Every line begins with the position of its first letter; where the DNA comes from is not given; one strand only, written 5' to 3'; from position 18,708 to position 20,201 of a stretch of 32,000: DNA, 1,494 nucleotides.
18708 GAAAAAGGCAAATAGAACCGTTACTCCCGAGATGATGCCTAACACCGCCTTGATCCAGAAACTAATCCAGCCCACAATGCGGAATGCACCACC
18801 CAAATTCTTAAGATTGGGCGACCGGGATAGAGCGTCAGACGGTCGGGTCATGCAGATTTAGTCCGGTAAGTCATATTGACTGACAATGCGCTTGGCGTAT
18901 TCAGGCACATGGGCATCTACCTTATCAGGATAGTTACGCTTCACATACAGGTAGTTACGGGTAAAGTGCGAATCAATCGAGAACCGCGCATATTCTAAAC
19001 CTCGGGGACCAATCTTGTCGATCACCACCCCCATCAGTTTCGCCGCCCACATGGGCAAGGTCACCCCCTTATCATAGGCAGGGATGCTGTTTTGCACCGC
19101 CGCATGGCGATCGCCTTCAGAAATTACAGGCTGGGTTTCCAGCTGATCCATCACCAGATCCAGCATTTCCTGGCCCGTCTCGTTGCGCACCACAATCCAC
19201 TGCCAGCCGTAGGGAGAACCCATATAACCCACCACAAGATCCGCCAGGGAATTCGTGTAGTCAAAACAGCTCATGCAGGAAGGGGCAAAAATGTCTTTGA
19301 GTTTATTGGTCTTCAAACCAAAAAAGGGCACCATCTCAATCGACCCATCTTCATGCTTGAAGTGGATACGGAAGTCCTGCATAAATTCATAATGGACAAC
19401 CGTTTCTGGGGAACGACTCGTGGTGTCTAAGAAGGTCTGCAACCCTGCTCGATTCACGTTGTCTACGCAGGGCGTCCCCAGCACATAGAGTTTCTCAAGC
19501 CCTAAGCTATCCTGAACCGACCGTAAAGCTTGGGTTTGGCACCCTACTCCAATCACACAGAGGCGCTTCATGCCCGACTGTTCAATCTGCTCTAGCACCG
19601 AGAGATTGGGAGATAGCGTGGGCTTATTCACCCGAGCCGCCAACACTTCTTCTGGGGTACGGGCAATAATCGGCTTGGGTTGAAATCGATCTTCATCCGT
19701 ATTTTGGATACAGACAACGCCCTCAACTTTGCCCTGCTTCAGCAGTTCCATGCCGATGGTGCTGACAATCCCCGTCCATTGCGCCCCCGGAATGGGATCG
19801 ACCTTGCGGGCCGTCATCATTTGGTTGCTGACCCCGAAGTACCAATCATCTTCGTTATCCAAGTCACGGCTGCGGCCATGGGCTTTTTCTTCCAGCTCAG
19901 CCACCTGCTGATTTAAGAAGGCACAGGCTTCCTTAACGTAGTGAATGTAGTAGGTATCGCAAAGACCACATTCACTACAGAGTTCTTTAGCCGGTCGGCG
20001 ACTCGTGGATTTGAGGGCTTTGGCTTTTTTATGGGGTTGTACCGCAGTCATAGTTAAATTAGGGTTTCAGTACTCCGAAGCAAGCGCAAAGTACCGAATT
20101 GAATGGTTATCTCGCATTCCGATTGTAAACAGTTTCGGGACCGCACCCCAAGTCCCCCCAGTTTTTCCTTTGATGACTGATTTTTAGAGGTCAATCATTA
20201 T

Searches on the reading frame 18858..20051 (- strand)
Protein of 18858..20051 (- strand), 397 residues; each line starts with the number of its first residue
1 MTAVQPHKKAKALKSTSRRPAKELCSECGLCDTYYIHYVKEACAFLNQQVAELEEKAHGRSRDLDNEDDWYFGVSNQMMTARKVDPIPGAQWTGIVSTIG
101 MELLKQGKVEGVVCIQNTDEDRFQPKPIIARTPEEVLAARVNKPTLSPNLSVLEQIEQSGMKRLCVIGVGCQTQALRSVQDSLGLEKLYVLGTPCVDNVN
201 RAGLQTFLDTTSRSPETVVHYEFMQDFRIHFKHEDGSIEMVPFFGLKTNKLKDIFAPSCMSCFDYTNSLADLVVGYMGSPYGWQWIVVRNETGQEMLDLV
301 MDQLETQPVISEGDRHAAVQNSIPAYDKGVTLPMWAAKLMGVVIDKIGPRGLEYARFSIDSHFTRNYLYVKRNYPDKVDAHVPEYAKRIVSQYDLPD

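Call 15: search_protein_families(library=pfam, proteins=[window:18858-20051:-])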
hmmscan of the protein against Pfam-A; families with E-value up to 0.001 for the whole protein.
window:18858-20051:- (397 aa): 2 families
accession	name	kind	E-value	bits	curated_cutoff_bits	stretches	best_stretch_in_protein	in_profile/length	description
PF04432.18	FrhB_FdhB_C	-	2.8e-31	108.9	23.3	1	162-309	2-147/150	Coenzyme F420 hydrogenase/dehydrogenase, beta subunit C terminus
PF04422.18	FrhB_FdhB_N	-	8.9e-24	83.9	22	1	78-154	1-78/78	Coenzyme F420 hydrogenase/dehydrogenase, beta subunit N-term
